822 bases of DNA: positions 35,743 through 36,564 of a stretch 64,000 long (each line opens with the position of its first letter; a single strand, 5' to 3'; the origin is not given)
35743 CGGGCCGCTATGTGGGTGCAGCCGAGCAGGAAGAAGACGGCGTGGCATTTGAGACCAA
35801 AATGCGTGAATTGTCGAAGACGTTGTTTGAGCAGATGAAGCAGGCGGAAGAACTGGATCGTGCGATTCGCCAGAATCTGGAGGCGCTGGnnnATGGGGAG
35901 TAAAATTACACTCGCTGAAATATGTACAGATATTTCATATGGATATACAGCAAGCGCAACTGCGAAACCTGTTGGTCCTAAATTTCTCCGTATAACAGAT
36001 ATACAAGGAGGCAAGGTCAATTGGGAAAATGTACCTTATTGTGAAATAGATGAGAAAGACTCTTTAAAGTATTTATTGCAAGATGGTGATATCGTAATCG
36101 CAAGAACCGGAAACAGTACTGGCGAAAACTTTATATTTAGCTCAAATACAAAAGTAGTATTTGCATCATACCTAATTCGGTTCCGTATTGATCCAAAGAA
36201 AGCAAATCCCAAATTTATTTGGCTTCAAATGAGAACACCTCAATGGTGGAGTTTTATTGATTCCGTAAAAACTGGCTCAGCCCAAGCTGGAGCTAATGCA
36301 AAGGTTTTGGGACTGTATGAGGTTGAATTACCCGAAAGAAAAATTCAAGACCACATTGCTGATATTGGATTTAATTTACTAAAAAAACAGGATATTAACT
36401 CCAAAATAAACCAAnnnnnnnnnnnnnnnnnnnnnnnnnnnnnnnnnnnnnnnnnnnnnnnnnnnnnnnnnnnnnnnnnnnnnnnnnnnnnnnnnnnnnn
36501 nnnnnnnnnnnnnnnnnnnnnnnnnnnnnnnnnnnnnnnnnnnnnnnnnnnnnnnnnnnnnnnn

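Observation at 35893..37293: Compositional mosaic in hsdS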

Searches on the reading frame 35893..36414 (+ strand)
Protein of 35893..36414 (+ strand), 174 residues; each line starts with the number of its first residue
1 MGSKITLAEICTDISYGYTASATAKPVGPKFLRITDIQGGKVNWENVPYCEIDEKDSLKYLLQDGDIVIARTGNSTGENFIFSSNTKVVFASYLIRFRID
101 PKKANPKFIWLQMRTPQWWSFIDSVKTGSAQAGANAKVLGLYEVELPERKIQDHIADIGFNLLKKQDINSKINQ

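Call 13: find_homologous_proteins(query=window:35893-36414:+, max_evalue=1e-10)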
Query seq(174 aa) (174 aa): 561 proteins with E <= 1e-10 among 635 candidates; the best 120 are listed.
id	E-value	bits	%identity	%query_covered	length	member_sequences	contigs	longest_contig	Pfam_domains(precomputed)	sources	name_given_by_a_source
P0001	1.5e-62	228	60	98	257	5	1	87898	PF01420.26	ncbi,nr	ncbi:restriction endonuclease subunit S [Photobacterium damselae subsp. piscicida]|nr:restriction en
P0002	7.9e-58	213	98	57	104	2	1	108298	-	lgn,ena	-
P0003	1.4e-57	212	60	94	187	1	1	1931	-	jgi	jgi:type I restriction enzyme S subunit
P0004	2.6e-56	208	58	98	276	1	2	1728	PF01420.26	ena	-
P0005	3.6e-56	208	57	98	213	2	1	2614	PF01420.26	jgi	-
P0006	1.8e-55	205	54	98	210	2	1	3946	PF01420.26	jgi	-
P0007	1.8e-54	202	56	98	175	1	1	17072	PF01420.26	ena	-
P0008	2.9e-54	201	57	95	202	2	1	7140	PF01420.26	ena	-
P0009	5.1e-54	201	57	97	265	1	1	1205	PF01420.26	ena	-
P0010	5.5e-53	197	55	98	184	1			PF01420.26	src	-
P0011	3.0e-52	195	62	79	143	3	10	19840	-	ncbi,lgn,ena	-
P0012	3.6e-50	188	59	86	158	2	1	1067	-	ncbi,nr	ncbi:MAG: restriction endonuclease subunit S, partial [Acidobacteria bacterium]|nr:restriction endon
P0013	8.8e-50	187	59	80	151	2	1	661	-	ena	-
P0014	3.2e-49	185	50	94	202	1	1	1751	PF01420.26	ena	-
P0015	3.8e-49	185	53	98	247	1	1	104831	PF01420.26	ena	-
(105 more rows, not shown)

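Call 45: search_dna_similar(query=window:35893-36414:+, collection=plasmids, mode=protein, max_rows=15)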
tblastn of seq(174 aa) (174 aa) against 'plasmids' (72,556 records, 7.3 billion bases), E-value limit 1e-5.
Records with a match: 184; places in all: 189; records where one place covers at least 80% of the query: 155.
Best place of each record, by identity: 60-80% 1; <60% 183.
By first word of the organism name: Escherichia 52; Enterococcus 43; Klebsiella 15; Lactococcus 8; Zymomonas 8; Salmonella 6; Lactiplantibacillus 5; Bacillus 5; Acinetobacter 3; Pseudomonas 3; and 30 more.
By predicted mobility (MOB-suite, as given by PLSDB): non-mobilizable 99; conjugative 50; mobilizable 35.
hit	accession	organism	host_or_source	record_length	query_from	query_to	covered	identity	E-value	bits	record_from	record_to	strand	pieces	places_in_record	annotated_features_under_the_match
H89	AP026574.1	Enterococcus faecium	Homo sapiens,stool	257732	5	155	87%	43.4%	2e-19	150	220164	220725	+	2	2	hypothetical protein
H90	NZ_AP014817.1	Geminocystis sp. NIES-3708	-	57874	13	147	78%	46.7%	2e-32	128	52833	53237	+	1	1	restriction endonuclease subunit S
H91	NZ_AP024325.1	Caballeronia sp. NK8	-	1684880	4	157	89%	40.4%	5e-25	107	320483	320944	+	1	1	none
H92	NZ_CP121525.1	Staphylococcus epidermidis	Homo sapiens,Forehead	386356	3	172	98%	36.0%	1e-22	100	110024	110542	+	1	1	restriction endonuclease subunit S | class I SAM-dependent DNA methyltransferase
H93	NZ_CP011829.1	Enterococcus faecium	Homo sapiens,wohle organism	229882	5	156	87%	38.6%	1e-24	106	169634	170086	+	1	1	restriction endonuclease subunit S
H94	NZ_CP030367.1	Salinibacter ruber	-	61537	7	167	93%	35.8%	1e-24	106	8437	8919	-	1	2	restriction endonuclease subunit S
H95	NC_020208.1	Enterococcus faecium ATCC 8459 = NRRL B-2354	milk and dairy utensils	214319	5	156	87%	37.9%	3e-24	105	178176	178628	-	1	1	restriction endonuclease subunit S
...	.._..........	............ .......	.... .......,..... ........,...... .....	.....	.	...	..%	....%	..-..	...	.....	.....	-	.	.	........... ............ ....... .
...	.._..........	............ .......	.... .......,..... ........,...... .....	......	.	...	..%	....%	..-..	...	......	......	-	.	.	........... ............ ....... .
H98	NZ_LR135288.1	Enterococcus faecium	-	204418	5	156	87%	37.9%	4e-24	104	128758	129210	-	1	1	restriction endonuclease subunit S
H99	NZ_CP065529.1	Enterococcus faecium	Homo sapiens,rectal swab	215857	5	156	87%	37.9%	4e-24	104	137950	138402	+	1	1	restriction endonuclease subunit S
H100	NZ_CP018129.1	Enterococcus faecium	Homo sapiens,feces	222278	5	156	87%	37.9%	4e-24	104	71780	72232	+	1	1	restriction endonuclease subunit S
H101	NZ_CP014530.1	Enterococcus faecium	Homo sapiens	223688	5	156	87%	37.9%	4e-24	104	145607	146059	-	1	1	restriction endonuclease subunit S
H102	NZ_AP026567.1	Enterococcus faecium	-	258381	5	156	87%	37.9%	4e-24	104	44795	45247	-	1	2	restriction endonuclease subunit S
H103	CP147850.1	Enterococcus faecium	water,water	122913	5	156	87%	37.9%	6e-24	104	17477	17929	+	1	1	restriction endonuclease subunit S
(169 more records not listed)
